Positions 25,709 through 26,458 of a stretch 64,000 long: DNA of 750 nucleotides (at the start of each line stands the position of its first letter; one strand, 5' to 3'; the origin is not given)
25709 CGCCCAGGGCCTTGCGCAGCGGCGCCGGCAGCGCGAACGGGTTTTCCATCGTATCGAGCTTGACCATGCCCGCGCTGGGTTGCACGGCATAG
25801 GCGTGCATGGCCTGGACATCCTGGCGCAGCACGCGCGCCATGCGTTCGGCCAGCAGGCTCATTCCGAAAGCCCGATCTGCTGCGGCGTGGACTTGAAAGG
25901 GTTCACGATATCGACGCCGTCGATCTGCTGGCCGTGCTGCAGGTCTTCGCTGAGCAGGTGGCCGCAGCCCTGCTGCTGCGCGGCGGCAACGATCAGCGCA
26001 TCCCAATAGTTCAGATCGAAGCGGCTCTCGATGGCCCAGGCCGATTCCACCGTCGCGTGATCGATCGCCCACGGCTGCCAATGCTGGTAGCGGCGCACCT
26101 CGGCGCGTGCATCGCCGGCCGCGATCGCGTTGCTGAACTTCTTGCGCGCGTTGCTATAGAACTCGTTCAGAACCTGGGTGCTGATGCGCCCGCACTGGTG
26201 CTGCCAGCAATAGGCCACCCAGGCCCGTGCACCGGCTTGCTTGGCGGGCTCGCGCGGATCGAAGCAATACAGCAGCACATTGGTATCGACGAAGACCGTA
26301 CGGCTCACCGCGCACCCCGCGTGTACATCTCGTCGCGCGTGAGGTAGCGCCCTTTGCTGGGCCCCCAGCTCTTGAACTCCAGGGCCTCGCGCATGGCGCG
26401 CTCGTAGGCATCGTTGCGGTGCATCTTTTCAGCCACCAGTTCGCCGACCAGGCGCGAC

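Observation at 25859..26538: A vapBC toxin-antitoxin pair is embedded in the histidine operon and translationally coupled to hisC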

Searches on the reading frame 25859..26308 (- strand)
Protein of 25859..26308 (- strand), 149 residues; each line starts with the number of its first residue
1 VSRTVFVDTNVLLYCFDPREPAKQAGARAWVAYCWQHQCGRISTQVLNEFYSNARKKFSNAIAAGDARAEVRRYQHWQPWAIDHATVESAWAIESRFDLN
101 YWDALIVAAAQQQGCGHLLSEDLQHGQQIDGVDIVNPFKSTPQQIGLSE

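Call 3: search_protein_families(library=pfam, proteins=[window:25859-26308:-], max_evalue=0.01)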
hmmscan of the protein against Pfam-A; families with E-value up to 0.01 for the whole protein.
window:25859-26308:- (149 aa): 2 families
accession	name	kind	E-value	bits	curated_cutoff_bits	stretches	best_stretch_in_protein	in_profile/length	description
PF01850.27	PIN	-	6.9e-11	43.3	23.6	1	5-122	1-111/120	PIN domain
PF13470.12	PIN_3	-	0.00055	21.2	27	1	5-122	2-113/115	PIN domain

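Call 4: search_protein_families(library=ncbifam, proteins=[window:25859-26308:-], max_evalue=0.01)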
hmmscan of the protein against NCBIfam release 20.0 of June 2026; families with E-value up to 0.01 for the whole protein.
window:25859-26308:- (149 aa): 1 family
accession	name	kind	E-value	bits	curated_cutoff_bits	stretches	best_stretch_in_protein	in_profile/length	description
TIGR00028.1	Mtu_PIN_fam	subfamily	0.0084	16.3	73.6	1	5-123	3-127/143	TA system VapC family ribonuclease toxin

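Call 5: find_encoding_contigs(protein=window:25859-26308:-, flank=8000, max_places=10)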
Protein window:25859-26308:- (149 aa): 8 contigs read that carry it; 8 places shown.
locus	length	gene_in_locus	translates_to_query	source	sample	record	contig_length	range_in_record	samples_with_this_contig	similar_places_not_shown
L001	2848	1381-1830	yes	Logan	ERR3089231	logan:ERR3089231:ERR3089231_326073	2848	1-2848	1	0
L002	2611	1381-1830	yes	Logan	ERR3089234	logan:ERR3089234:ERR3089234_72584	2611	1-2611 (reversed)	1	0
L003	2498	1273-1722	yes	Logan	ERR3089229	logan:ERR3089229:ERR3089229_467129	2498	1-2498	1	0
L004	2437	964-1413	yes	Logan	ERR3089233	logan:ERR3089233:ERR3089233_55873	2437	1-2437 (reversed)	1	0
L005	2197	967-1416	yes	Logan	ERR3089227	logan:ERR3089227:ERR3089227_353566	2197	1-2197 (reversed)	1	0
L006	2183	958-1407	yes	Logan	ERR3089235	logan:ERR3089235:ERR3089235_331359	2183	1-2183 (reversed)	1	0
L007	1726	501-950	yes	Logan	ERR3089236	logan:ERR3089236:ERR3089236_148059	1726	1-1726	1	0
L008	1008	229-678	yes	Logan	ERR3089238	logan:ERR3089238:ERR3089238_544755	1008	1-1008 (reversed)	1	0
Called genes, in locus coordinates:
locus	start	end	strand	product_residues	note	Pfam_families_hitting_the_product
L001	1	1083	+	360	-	?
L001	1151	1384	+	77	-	-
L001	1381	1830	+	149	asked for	PF01850:PIN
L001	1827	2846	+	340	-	?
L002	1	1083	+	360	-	?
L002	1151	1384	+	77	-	-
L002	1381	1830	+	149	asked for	PF01850:PIN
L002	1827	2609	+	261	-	?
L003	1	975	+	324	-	?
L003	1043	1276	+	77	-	-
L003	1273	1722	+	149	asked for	PF01850:PIN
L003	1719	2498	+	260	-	?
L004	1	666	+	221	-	?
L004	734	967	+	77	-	-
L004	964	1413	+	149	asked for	PF01850:PIN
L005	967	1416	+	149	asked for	PF01850:PIN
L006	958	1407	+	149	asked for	PF01850:PIN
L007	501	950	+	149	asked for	PF01850:PIN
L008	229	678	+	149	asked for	PF01850:PIN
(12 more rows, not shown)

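Call 6: find_homologous_proteins(query=window:25862-26308:-)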
Query window:25862-26308:- (149 aa): 5887 proteins with E <= 0.001 among 5954 candidates; the best 120 are listed.
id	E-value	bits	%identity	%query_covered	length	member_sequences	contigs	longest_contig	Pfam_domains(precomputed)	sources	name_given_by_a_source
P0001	4.0e-93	328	95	100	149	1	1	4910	PF01850.28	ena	-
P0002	2.7e-92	325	93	100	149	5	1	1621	PF01850.28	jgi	jgi:predicted nucleic acid-binding protein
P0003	4.1e-89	315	91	100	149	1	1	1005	PF01850.28,PF13470.13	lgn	-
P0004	1.7e-88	313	89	99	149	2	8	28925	PF01850.28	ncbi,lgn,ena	-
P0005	8.6e-88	310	89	99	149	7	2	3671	PF01850.28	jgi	-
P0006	2.7e-87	309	90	99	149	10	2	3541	PF01850.28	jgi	jgi:predicted nucleic acid-binding protein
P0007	6.3e-86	304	86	99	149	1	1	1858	PF01850.28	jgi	jgi:predicted nucleic acid-binding protein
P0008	1.6e-85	303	88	99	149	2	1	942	PF01850.28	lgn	-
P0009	4.6e-85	301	86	99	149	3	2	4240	PF01850.28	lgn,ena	-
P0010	2.0e-82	293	84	99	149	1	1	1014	PF01850.28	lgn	-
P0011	2.3e-82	293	84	100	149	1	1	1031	PF01850.28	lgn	-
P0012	5.4e-82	292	84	99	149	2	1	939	PF01850.28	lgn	-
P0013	5.7e-82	291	83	100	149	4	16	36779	PF01850.28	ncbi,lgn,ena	-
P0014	6.6e-82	291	83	100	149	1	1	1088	PF01850.28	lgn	-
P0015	1.3e-81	290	83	99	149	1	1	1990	PF01850.28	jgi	jgi:predicted nucleic acid-binding protein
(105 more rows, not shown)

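Call 8: find_related_loci(query=A1, collection=genome_contigs, flank=4000)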
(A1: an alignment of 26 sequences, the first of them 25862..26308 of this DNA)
Query A1 (149 aa) in genome_contigs; peptide patterns used: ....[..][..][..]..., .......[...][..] (x = any residue, [..] = any of these).
599 stretches matched a pattern (row limit reached: there are more); 514 encode a relative of the query (tblastn E <= 1e-3); the best 80 are kept; 80 distinct loci.
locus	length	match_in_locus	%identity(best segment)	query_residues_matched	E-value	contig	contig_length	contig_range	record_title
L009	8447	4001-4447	83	1-149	1e-85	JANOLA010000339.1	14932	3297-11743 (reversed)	MAG: Burkholderiales bacterium isolate VAR_45_metabat_378 VAR_45_k141_612929, whole genome shotgun sequence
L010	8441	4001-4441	82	1-147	1e-83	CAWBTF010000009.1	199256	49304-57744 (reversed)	MAG: uncultured beta proteobacterium isolate MFD04651.bin.1.131 genome assembly, contig: contig_16816, whole genome shot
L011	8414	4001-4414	75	1-138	9e-71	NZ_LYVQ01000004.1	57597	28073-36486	Pelomonas sp. KK5 contig00004, whole genome shotgun sequence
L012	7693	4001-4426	75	4-145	5e-71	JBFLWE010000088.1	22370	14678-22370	MAG: Pseudomonadota bacterium isolate MAG024 MAG024_88, whole genome shotgun sequence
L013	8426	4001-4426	72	1-142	3e-70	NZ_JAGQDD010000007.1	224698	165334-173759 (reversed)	Ideonella alba strain 3Y2 NODE_7_length_224698_cov_146.257643, whole genome shotgun sequence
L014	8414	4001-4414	75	5-142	2e-69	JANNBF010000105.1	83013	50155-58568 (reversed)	MAG: Rhizobacter sp. isolate OTE_78_metabat_365 OTE_78_k141_241417, whole genome shotgun sequence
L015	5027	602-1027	70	1-142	3e-69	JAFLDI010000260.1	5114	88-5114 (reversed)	MAG: Burkholderiales bacterium isolate UWPOB_VITRI1 gnl_X_POHOPOFA_260, whole genome shotgun sequence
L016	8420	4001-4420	72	6-145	7e-69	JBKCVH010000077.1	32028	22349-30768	MAG: Burkholderiales bacterium isolate samp_2047_semibin_362 samp_2047_799137, whole genome shotgun sequence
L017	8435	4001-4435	70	1-145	5e-69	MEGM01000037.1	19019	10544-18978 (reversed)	MAG: Rubrivivax sp. SCN 70-15 ABT20_C0037, whole genome shotgun sequence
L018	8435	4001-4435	70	1-145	4e-69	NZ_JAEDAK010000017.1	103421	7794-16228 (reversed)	Inhella proteolytica strain 1Y17 NODE_17_length_103421_cov_71.010446, whole genome shotgun sequence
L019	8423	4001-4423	72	5-145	2e-68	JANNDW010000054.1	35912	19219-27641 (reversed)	MAG: Methylibium sp. isolate OTE_75_metabat_516_sub OTE_75_k141_1826638, whole genome shotgun sequence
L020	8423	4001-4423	71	5-145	5e-68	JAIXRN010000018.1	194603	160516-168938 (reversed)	MAG: Rubrivivax sp. isolate C4_MAG_00063 pond_C4_MAG_00063_000000000070, whole genome shotgun sequence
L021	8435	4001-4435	70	1-145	4e-68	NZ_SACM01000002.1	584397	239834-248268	Inhella crocodyli strain CCP-18 NODE_2_length_584397_cov_105, whole genome shotgun sequence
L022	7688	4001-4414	72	5-142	7e-68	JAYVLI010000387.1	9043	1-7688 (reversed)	MAG: Betaproteobacteria bacterium isolate GL54_UP_metabat_41_sub GL54_UP_metabat_41_sub_386, whole genome shotgun sequen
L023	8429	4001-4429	69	1-143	2e-67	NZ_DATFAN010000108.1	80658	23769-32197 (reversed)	MAG: Ideonella sp. isolate SMAG_U8502 k141_279966, whole genome shotgun sequence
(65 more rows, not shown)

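Call 27: search_solved_structures(query=A1, max_evalue=0.01, show_alignments=2)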
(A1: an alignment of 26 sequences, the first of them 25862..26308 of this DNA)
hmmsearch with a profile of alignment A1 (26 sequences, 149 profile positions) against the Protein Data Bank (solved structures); distinct sequences matched with E-value up to 0.01: 1.
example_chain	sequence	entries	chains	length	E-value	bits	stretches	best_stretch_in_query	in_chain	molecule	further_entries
8wmm_G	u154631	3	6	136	4.2e-10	43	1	4-139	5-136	PcrIIC1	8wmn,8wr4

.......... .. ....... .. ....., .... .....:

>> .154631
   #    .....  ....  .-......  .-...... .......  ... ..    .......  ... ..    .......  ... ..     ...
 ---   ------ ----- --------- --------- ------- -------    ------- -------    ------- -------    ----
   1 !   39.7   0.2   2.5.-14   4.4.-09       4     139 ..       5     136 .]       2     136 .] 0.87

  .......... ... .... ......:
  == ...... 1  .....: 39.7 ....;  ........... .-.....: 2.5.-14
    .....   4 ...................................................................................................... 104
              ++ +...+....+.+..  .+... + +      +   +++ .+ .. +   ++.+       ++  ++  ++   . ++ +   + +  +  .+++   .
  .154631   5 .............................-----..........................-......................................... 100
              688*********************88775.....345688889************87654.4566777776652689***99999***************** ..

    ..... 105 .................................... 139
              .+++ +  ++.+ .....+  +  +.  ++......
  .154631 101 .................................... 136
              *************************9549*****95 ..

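Call 37: predict_structure(alignment_id=A1)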
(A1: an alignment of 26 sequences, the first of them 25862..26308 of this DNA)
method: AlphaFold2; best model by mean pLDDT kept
length: 149 residues; sequences in the alignment: 26
mean_pLDDT: 87.0   pTM: 0.85
mean pLDDT of the five models: 87.0, 85.8, 85.4, 82.8, 82.4
residues with pLDDT >= 90: 78; 70-90: 60; 50-70: 11; < 50: 0
segments of 3 or more residues with pLDDT < 50: none
pLDDT, mean of each block of 10 residues (from residue 1): 87 89 92 90 88 82 73 71 91 94 93 93 88 93 80
secondary structure, 60 per line:
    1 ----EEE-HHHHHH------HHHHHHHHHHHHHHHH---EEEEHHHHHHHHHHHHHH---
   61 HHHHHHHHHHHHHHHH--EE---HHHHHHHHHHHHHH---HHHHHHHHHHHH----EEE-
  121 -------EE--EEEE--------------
elements in order: E5-7 H9-14 H21-36 E40-43 H44-57 H61-76 H84-97 H101-112 E117-119 E132-135

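Call 41: fold_search(model_id=the predicted structure, library=pdb)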
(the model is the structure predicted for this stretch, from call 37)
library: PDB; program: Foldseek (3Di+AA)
matches with E <= 10: 125; with E <= 0.001: 7
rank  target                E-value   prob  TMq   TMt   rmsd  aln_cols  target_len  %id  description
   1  8wmm_G                3.7e-07  1.00  0.73  0.80   2.8       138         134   24  Structure of CbCas9-PcrIIC1 complex bound to 28-bp DNA substrate (20-nt complementary) (released 2024-06-05)
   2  5wzf_B                1.4e-04  1.00  0.57  0.64   3.5       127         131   20  Crystal structure of Mycobacterium tuberculosis VapC20 (Rv2549c), Sarcin-Ricin loop cleaving toxin (released 2017-10-25)
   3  5x3t_B                1.6e-04  1.00  0.60  0.64   4.1       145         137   19  VapBC from Mycobacterium tuberculosis (released 2017-06-07)
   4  5wz4_A                2.5e-04  1.00  0.57  0.64   3.5       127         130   20  Crystal structure of Mycobacterium tuberculosis VapC20 (Rv2549c), Sarcin-Ricin loop cleaving toxin (released 2017-10-25)
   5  5wzf_A                6.8e-04  1.00  0.57  0.64   3.5       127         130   20  Crystal structure of Mycobacterium tuberculosis VapC20 (Rv2549c), Sarcin-Ricin loop cleaving toxin (released 2017-10-25)
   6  7by2_B                8.1e-04  1.00  0.61  0.73   3.3       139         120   21  Toxin-antitoxin complex from Klebsiella pneumoniae (released 2021-04-28)
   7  7by3_B                9.2e-04  1.00  0.63  0.75   3.2       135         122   21  Toxin-antitoxin complex from klebsiella pneumoniae (released 2021-04-28)
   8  5ecw_A                1.2e-03  1.00  0.62  0.69   3.6       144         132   14  Structure of the Shigella flexneri VapC mutant D7A (released 2016-02-17)
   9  3zvk_B                2.0e-03  1.00  0.56  0.61   4.4       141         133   11  Crystal structure of VapBC2 from Rickettsia felis bound to a DNA fragment from their promoter (released 2011-12-14)
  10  6sd6_D                2.1e-03  1.00  0.60  0.66   4.0       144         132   13  Structure of VapBC from Shigella sonnei (released 2020-08-26)
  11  5ed0_A                2.4e-03  1.00  0.60  0.66   3.8       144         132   14  Structure of the Shigella flexneri VapC mutant D7N (released 2016-02-17)
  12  2fe1                  2.5e-03  1.00  0.56  0.63   4.0       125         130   19  Crystal Structure of PAE0151 from Pyrobaculum aerophilum (released 2005-12-27)
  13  5ecd_A                2.5e-03  1.00  0.59  0.66   3.8       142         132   14  Structure of the Shigella flexneri VapC mutant D98N crystal form 1 (released 2016-02-17)
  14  3zvk_C                2.7e-03  1.00  0.58  0.64   4.2       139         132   11  Crystal structure of VapBC2 from Rickettsia felis bound to a DNA fragment from their promoter (released 2011-12-14)
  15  3zvk_A                3.6e-03  1.00  0.58  0.63   4.2       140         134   11  Crystal structure of VapBC2 from Rickettsia felis bound to a DNA fragment from their promoter (released 2011-12-14)
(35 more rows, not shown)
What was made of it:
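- On Type II VapBC toxin-antitoxin: The model has a PIN fold with pTM 0.85 and matches VapC structures (calls 37, 41).
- Closest known: Type II VapBC toxin-antitoxin modules. Same: The fold matches solved VapC structures (TM 0.55-0.66; call 41).
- Closest known: PcrIIC1. Same: It is the best sequence match (E=4.2e-10; call 27) and the best fold match (TM 0.73-0.80; call 41).
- The PIN model has pLDDT 87 and matches VapC20, VapC26, and Klebsiella and Shigella VapC structures (calls 37, 41). The best structural and sequence match is the non-toxin PcrIIC1 (calls 27, 41). There is a weak fold resemblance to the PIN-like cyclodehydratase RohQ solved with imidazole (call 41; E 0.1-0.5).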

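Call 43: search_dna_similar(query=window:25862-26308:-, collection=plasmids, mode=protein, max_rows=25, max_evalue=0.001)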
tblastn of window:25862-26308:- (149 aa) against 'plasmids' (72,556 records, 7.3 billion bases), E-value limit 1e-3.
Records with a match: 141; places in all: 143; records where one place covers at least 80% of the query: 137.
Best place of each record, by identity: <60% 141.
By first word of the organism name: Pseudosulfitobacter 39; Paracoccus 17; Roseomonas 13; Rhodovulum 5; Cereibacter 5; Acetobacter 4; Microvirga 3; Methylomonas 3; Sulfitobacter 3; Salipiger 3; and 34 more.
By predicted mobility (MOB-suite, as given by PLSDB): conjugative 65; non-mobilizable 50; mobilizable 26.
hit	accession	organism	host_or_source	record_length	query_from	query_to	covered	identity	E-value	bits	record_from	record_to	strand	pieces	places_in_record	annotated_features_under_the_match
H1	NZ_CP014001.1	Picosynechococcus sp. PCC 73109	cell culture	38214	1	138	93%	41.0%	2e-19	90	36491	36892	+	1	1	PIN domain-containing protein | hypothetical protein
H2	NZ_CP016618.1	Microvirga ossetica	Vicia alpestris,cell culture,nodules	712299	1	149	100%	37.7%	3e-14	75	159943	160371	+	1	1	PIN domain-containing protein | AbrB/MazE/SpoVT family DNA-binding domain-containing protein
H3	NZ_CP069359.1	Microvirga sp. VF16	Vachellia farnesiana,Cell culture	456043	1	139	93%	39.7%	9e-15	77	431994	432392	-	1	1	PIN domain-containing protein | AbrB/MazE/SpoVT family DNA-binding domain-containing protein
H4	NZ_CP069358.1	Microvirga sp. VF16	Vachellia farnesiana,Cell culture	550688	1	137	92%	39.6%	2e-13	73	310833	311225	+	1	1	PIN domain-containing protein | AbrB/MazE/SpoVT family DNA-binding domain-containing protein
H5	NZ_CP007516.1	Rubrobacter radiotolerans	-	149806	5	138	90%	40.3%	9e-20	91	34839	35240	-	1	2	PIN domain-containing protein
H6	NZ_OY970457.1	Mycobacterium riyadhense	-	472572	6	143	93%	39.0%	2e-17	85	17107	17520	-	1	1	PIN domain-containing protein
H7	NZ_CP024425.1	Paracoccus yeei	Homo sapiens,single cell,skin swab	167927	3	145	96%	37.4%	3e-13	72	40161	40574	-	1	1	PIN domain-containing protein | AbrB/MazE/SpoVT family DNA-binding domain-containing protein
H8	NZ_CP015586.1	Roseomonas gilardii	Purified bacterial strains from deep ...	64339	1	138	93%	38.6%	5e-14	75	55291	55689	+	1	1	PIN domain-containing protein | AbrB/MazE/SpoVT family DNA-binding domain-containing protein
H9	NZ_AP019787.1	Methylomagnum ishizawai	-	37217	6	146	95%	35.9%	4e-13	72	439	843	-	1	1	PIN domain-containing protein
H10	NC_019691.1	Synechococcus sp. PCC 7502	-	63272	1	138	93%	36.7%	2e-16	82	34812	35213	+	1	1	PIN domain-containing protein | hypothetical protein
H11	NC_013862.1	Allochromatium vinosum DSM 180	-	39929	1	138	93%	36.5%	1e-12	71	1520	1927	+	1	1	PIN domain-containing protein | DUF2281 domain-containing protein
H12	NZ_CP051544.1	Paracoccus sanguinis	cell culture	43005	6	139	90%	37.2%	5e-10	63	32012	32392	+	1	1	PIN domain-containing protein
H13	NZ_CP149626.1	Acetobacter sp. AC2005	whole organism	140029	4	141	93%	35.9%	3e-13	73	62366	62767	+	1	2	PIN domain-containing protein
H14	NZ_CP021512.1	Acetobacter pasteurianus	cell culture,food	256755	4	141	93%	35.9%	3e-13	73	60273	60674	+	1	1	PIN domain-containing protein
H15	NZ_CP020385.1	Rhodovulum sp. MB263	cell culture,mud flat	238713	1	137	92%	36.0%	2e-7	56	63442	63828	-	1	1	none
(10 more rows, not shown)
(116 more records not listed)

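Call 55: search_protein_families(library=padloc, proteins=[window:25862-26308:-], max_evalue=0.01)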
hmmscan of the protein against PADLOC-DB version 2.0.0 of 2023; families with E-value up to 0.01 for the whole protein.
window:25862-26308:- (149 aa): 0 families
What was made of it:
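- Neither protein matches any PADLOC defence model (call 55).
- Tried and rejected: PADLOC gave no hit (call 55).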

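Call 58: search_dna_similar(query=window:25862-26308:-, collection=phages, mode=protein, max_rows=10, max_evalue=0.001)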
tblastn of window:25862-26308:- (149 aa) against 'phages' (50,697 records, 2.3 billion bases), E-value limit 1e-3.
No match.
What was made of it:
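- No phage-borne relatives or counter-defence homologues were found (call 58).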
